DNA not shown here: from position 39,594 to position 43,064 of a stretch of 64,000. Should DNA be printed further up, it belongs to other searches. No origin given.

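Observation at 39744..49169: Tandem array of three giant paralogous lipoproteins built from Myxo cysteine-rich repeats and MAM-like domains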

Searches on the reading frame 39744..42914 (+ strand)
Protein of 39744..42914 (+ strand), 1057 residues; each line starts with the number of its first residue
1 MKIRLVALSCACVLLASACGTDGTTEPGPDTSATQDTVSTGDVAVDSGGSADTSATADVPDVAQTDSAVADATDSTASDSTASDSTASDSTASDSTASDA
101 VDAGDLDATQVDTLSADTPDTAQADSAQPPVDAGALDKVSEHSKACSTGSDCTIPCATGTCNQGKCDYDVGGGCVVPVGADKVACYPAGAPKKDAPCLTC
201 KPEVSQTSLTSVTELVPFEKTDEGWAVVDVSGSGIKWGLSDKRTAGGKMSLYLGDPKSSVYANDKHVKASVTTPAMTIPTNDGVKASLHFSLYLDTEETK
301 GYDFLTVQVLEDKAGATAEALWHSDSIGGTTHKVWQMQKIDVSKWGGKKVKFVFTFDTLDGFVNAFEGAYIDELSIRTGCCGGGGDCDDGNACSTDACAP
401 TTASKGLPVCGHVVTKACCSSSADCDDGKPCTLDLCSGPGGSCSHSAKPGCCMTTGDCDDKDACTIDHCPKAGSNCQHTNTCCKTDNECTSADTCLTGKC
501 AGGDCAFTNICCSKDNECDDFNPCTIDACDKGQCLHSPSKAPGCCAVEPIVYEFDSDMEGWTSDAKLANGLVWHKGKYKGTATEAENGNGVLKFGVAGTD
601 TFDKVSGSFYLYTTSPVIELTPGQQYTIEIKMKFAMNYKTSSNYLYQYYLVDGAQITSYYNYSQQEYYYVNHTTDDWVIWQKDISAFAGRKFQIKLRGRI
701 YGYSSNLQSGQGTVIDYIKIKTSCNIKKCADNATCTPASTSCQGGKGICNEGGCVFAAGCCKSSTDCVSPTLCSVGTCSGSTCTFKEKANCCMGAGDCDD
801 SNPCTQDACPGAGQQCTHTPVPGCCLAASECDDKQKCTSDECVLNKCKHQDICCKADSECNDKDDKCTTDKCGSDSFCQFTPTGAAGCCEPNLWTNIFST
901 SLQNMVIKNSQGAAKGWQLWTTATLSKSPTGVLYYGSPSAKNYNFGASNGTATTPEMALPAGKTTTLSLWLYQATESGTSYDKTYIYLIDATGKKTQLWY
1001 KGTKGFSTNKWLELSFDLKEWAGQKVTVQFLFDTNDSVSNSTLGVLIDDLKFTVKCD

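Call 6: search_protein_families(library=pfam, proteins=[window:39744-42914:+], max_evalue=1)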
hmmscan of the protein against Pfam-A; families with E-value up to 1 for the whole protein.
window:39744-42914:+ (1057 aa): 2 families
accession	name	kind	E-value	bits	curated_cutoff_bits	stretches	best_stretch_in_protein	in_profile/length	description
PF20773.4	InhA-like_MAM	-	1.2e-11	44.9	26.9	2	1008-1055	120-165/191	Immune inhibitor A-like, MAM domain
PF00526.23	Dicty_CTDC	-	1.8e-07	31.2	27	4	518-538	2-23/24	Dictyostelium (slime mold) repeat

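Call 7: search_protein_families(library=ncbifam, proteins=[window:39744-42914:+], max_evalue=1)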
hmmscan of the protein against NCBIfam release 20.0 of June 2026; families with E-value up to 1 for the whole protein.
window:39744-42914:+ (1057 aa): 0 families

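Call 23: find_homologous_proteins(query=window:39744-42914:+, max_evalue=0.00001)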
Query window:39744-42914:+ (1057 aa): 151 proteins with E <= 0.00001 among 8000 candidates; the best 120 are listed.
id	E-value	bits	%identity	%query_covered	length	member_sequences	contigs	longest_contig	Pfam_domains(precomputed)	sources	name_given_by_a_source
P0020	0.0e+0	2450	100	100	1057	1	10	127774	PF00526.24,PF20773.6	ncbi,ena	-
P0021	0.0e+0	1719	69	100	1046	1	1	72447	PF00526.24,PF20773.6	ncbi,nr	ncbi:MAG: hypothetical protein KC502_02940 [Myxococcales bacterium]|nr:hypothetical protein [Myxococ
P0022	0.0e+0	1676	68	100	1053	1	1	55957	PF00526.24,PF20773.6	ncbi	-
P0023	0.0e+0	1258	59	88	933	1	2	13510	-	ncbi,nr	ncbi:MAG: hypothetical protein CMH53_10570, partial [Myxococcales bacterium]|nr:hypothetical protein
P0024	0.0e+0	1074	50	98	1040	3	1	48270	PF00526.24,PF20773.6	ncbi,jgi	ncbi:MAG: hypothetical protein RIT45_581 [Pseudomonadota bacterium]|jgi:hypothetical protein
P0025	0.0e+0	1068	49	98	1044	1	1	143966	PF20773.6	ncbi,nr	ncbi:MAG: hypothetical protein H6747_07295 [Deltaproteobacteria bacterium]|nr:hypothetical protein [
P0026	0.0e+0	1034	47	99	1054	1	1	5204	PF00526.24,PF20773.6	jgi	jgi:hypothetical protein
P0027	0.0e+0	1018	47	100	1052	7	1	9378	PF00526.24,PF20773.6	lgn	-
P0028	1.6e-298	1011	49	99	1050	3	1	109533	PF20773.6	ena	-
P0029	1.2e-293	995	47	100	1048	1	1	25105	PF00526.24,PF20773.6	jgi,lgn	jgi:hypothetical protein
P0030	1.3e-291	988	47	100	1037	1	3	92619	PF00526.24,PF20773.6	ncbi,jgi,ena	-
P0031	7.9e-290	982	48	88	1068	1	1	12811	PF00526.24,PF20773.6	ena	-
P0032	1.2e-289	982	47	99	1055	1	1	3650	PF00526.24,PF20773.6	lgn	-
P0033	9.0e-285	966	48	88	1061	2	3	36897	PF00526.24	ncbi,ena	-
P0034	6.9e-284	963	47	87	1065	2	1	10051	PF00526.24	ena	-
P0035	3.1e-273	928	45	100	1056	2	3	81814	PF20773.6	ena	-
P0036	5.1e-271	920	45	97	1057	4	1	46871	PF00526.24,PF20773.6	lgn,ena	-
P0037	3.3e-260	884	44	97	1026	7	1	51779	PF00526.24,PF20773.6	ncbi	ncbi:MAG: hypothetical protein ACOYOB_03985 [Myxococcota bacterium]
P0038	3.8e-255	868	43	100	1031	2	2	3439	PF00526.24,PF20773.6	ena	-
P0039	2.5e-250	852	44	88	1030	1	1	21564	PF00526.24,PF20773.6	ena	-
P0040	5.3e-249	847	44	89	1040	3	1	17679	PF00526.24,PF20773.6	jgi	-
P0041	1.1e-246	840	44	91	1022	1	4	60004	PF00526.24,PF20773.6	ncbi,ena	-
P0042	6.6e-244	830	43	91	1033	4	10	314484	PF00526.24,PF20773.6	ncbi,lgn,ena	-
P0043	5.4e-241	821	43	95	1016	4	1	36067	PF00526.24,PF20773.6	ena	-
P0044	1.6e-238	813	42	94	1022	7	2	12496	PF00526.24,PF20773.6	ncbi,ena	-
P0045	1.6e-237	809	41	94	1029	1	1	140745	PF00526.24,PF20773.6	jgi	jgi:hypothetical protein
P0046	8.4e-235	800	43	90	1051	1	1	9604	PF20773.6,PF18329.8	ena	-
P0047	8.0e-232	790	42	92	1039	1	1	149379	PF20773.6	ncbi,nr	ncbi:MAG: hypothetical protein EXR79_02080 [Myxococcales bacterium]|nr:hypothetical protein [Myxococ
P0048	4.8e-230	785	41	93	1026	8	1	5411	PF00526.24,PF20773.6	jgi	jgi:hypothetical protein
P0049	1.1e-229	783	41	95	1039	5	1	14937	PF00526.24,PF20773.6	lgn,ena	-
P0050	4.4e-229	781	41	100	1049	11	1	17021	PF00526.24,PF20773.6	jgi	jgi:hypothetical protein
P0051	5.0e-225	768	42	89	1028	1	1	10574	PF00526.24,PF20773.6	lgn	-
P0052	6.6e-224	764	41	97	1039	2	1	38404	PF00526.24,PF20773.6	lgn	-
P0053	9.4e-223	760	41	98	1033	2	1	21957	PF20773.6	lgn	-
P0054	1.1e-222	760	40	95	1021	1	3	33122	PF00526.24,PF20773.6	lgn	-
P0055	6.4e-222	758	40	100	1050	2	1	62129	PF00526.24,PF20773.6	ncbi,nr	ncbi:MAG: choice-of-anchor J domain-containing protein [Deltaproteobacteria bacterium]|nr:choice-of-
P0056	1.1e-220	754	40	100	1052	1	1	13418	PF20773.6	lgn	-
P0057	1.8e-220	753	39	97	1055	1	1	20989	PF00526.24,PF20773.6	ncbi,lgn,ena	-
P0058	3.1e-219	749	39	99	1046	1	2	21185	PF20773.6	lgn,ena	-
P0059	4.3e-219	748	39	99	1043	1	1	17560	PF00526.24,PF20773.6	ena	-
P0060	7.9e-219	747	40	98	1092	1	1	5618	PF00526.24,PF20773.6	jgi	-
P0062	6.6e-218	744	40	92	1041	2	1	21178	PF00526.24,PF20773.6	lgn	-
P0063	1.4e-213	730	40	95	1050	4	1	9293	PF00526.24,PF20773.6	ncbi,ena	-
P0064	1.3e-200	687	45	73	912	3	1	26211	PF00526.24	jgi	-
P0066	1.5e-189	650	34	93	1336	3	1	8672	PF20773.6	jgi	jgi:hypothetical protein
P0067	9.6e-178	611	33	94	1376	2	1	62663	PF20773.6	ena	-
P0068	1.9e-167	577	36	94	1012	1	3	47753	PF00526.24,PF20773.6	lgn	-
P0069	4.9e-165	569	37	88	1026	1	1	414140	PF00526.24,PF20773.6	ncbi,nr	ncbi:MAG: hypothetical protein H6746_06700 [Deltaproteobacteria bacterium]|nr:hypothetical protein [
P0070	4.2e-164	566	49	54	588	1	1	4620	PF00526.24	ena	-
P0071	2.0e-157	544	37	85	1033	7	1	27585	PF00526.24,PF20773.6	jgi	jgi:hypothetical protein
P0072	3.0e-157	544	36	86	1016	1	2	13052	PF00526.24,PF20773.6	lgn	-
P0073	7.2e-157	542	36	90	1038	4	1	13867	PF00526.24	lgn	-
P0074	7.3e-157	542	35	89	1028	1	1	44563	PF20773.6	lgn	-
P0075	9.9e-149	515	35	88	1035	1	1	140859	PF00526.24,PF20773.6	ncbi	ncbi:MAG: hypothetical protein ACQEXJ_13550 [Myxococcota bacterium]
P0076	6.5e-143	496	33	91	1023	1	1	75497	PF00526.24,PF20773.6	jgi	jgi:hypothetical protein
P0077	1.8e-139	485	34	79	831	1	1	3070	PF00526.24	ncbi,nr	ncbi:MAG: hypothetical protein FJ088_04350, partial [Deltaproteobacteria bacterium]|nr:hypothetical 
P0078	4.0e-116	407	26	91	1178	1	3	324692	PF20773.6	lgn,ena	-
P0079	5.4e-102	361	26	89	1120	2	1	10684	PF20773.6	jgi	jgi:hypothetical protein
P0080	1.4e-98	349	35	63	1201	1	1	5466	PF00526.24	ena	-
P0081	7.2e-96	340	32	65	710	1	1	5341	PF00526.24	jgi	-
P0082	3.7e-94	335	33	66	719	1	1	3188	PF00526.24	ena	-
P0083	1.3e-93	333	31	65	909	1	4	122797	PF00526.24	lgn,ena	-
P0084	2.8e-91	325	30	63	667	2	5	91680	PF00526.24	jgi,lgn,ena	-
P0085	3.0e-91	325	33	66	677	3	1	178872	PF00526.24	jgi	-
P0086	4.1e-91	325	34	63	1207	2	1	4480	PF00526.24,PF20773.6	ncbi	-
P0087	3.4e-90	321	32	65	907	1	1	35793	PF00526.24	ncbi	-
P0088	3.4e-81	292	37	46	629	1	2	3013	PF00526.24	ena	-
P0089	1.1e-76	277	29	64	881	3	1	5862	PF00526.24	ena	-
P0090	2.8e-72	262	31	65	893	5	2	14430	PF00526.24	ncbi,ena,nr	ncbi:MAG: hypothetical protein CMH53_01930 [Myxococcales bacterium]|nr:hypothetical protein [Myxococ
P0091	1.2e-68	250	30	65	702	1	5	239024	PF00526.24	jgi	-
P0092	4.6e-67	245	28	67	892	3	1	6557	PF00526.24,PF20773.6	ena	-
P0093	3.6e-64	235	31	60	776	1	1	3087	PF00526.24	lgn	-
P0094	6.6e-63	231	28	65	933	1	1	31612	PF00526.24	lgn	-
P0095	6.5e-61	225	28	32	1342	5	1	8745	PF00526.24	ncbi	-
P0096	2.0e-58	216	41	16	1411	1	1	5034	PF09471.16,PF00526.24,PF17957.8,PF13750.13,PF19077.7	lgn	-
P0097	9.0e-56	208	30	47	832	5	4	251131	PF00526.24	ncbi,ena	-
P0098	1.6e-53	200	28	49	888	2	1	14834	PF00526.24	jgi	jgi:hypothetical protein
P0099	3.9e-52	195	45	16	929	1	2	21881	PF00526.24,PF08450.19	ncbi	-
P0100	9.8e-50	188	40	17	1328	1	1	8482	PF09471.16,PF00526.24,PF17957.8,PF19077.7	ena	-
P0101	1.3e-48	184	45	16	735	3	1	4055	PF00526.24,PF24684.2,PF08450.19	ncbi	-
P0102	1.8e-45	173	22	79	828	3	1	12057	PF20773.6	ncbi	-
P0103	1.3e-43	167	38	20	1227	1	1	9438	PF00526.24,PF14312.13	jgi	-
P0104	1.9e-41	160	30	24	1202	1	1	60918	PF00526.24,PF20773.6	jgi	jgi:hypothetical protein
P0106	2.7e-41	160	26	60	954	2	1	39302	PF00526.24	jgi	jgi:hypothetical protein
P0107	2.8e-41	160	43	14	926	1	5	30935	PF00526.24,PF24684.2,PF08450.19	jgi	jgi:streptogramin lyase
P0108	8.7e-40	155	41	16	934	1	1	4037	PF00526.24,PF24684.2,PF08450.19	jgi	jgi:hypothetical protein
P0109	1.7e-38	150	31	20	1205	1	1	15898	PF00526.24,PF20773.6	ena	-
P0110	6.3e-38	148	26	63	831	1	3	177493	PF00526.24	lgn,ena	-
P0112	6.2e-35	139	23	69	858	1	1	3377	PF20773.6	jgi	jgi:hypothetical protein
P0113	2.0e-34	137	40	16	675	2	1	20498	PF00526.24,PF26549.1,PF07676.19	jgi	jgi:hypothetical protein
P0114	6.1e-34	135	44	16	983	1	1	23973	PF00526.24,PF24684.2,PF08450.19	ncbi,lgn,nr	ncbi:MAG: hypothetical protein HY898_11635 [Deltaproteobacteria bacterium]|nr:hypothetical protein [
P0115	2.7e-32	130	41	16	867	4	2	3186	PF00526.24,PF24684.2,PF08450.19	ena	-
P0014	3.7e-32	129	33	21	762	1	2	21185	PF20773.6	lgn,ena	-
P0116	1.1e-31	128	22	78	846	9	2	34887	PF20773.6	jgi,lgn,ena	-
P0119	5.4e-29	119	41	16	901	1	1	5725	PF00526.24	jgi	jgi:MYXO-CTERM domain-containing protein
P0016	5.1e-27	112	28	41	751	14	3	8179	PF00526.24,PF20773.6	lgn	-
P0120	2.8e-26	110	42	16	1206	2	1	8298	PF00526.24,PF17957.8,PF13750.13,PF19077.7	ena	-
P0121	2.5e-24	103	42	16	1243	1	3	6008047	PF09471.16,PF00526.24,PF17957.8,PF13750.13,PF19077.7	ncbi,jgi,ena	-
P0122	1.2e-23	101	39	16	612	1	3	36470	PF00526.24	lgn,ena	-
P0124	2.4e-21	94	33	18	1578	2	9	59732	PF00526.24,PF13449.13,PF24684.2,PF01436.28,PF25021.2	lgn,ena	-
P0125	2.8e-21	93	30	22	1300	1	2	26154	PF20773.6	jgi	jgi:hypothetical protein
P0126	3.7e-21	93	37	16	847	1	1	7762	PF00526.24,PF24684.2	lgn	-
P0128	1.5e-19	88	30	31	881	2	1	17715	PF00526.24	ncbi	-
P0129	1.1e-18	85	28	32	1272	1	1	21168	PF20773.6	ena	-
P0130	1.5e-18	84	31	23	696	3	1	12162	PF00526.24,PF20773.6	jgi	jgi:hypothetical protein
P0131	2.0e-18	84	27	46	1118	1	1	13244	PF00526.24,PF00932.26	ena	-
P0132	3.1e-18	83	38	16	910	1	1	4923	PF00526.24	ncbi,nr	ncbi:MAG: hypothetical protein RMJ98_18835, partial [Myxococcales bacterium]|nr:hypothetical protein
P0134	3.0e-16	77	29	21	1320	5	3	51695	PF20773.6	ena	-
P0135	3.0e-16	77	35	14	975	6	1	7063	PF00526.24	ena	-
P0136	7.2e-16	75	36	16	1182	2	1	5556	PF00526.24,PF17957.8,PF19077.7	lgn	-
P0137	1.2e-15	75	42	15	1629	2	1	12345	PF00526.24,PF14312.13,PF00200.29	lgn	-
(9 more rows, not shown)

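Call 41: find_encoding_contigs(protein=P0069, flank=10000, max_places=1)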
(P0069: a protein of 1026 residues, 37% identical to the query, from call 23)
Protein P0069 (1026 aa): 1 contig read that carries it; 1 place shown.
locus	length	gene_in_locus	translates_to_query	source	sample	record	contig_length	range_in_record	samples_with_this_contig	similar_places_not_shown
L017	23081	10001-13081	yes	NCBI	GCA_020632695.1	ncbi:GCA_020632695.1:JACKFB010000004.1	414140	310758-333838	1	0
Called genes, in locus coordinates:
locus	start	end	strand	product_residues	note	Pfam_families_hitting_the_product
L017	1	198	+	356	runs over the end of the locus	-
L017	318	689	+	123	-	-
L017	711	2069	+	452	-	PF02661:Fic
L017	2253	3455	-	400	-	-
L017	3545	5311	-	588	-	PF00171:Aldedh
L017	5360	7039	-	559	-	PF00005:ABC_tran, PF00350:Dynamin_N (faint), PF02463:SMC_N (faint), PF13304:AAA_21 (faint), PF13476:AAA_23 (faint), PF13555:AAA_29 (faint), PF12848:ABC_tran_Xtn, PF00005:ABC_tran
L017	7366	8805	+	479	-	-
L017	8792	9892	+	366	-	PF00512:HisKA (weak), PF02518:HATPase_c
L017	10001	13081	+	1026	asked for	PF20773:InhA-like_MAM (faint), PF00526:Dicty_CTDC (weak)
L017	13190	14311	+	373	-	PF00155:Aminotran_1_2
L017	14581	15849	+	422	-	PF00275:EPSP_synthase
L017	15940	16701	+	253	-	-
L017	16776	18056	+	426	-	-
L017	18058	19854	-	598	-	PF00009:GTP_EFTU, PF03144:GTP_EFTU_D2, PF14492:EFG_III (weak), PF00679:EFG_C, PF06421:LepA_C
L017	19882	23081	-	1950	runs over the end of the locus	PF11617:Cu-binding_MopE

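Call 64: find_encoding_contigs(protein=P0075, flank=8000, max_places=1)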
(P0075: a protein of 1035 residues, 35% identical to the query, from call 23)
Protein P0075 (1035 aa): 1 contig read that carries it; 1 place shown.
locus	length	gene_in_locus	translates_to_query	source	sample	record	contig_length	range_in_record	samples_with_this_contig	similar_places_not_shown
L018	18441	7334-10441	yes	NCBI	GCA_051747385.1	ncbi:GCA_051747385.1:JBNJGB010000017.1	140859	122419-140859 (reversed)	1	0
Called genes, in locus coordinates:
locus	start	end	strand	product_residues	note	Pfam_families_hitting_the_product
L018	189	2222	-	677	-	PF13519:VWA_2 (faint)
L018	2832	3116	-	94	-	PF10387:DUF2442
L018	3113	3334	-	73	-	PF13711:DUF4160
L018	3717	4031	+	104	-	-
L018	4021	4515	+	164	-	-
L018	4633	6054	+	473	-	-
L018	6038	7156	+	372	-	PF00512:HisKA, PF02518:HATPase_c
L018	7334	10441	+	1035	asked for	PF20773:InhA-like_MAM (faint), PF00526:Dicty_CTDC (weak)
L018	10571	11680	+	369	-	PF00155:Aminotran_1_2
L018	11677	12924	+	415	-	PF00275:EPSP_synthase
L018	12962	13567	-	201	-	-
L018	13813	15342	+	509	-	PF09924:LPG_synthase_C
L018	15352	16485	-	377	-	-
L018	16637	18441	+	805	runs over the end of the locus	PF01590:GAF (weak), PF13185:GAF_2, PF00989:PAS, PF08448:PAS_4, PF13426:PAS_9, PF00512:HisKA (weak), PF02518:HATPase_c, PF00072:Response_reg, +1 more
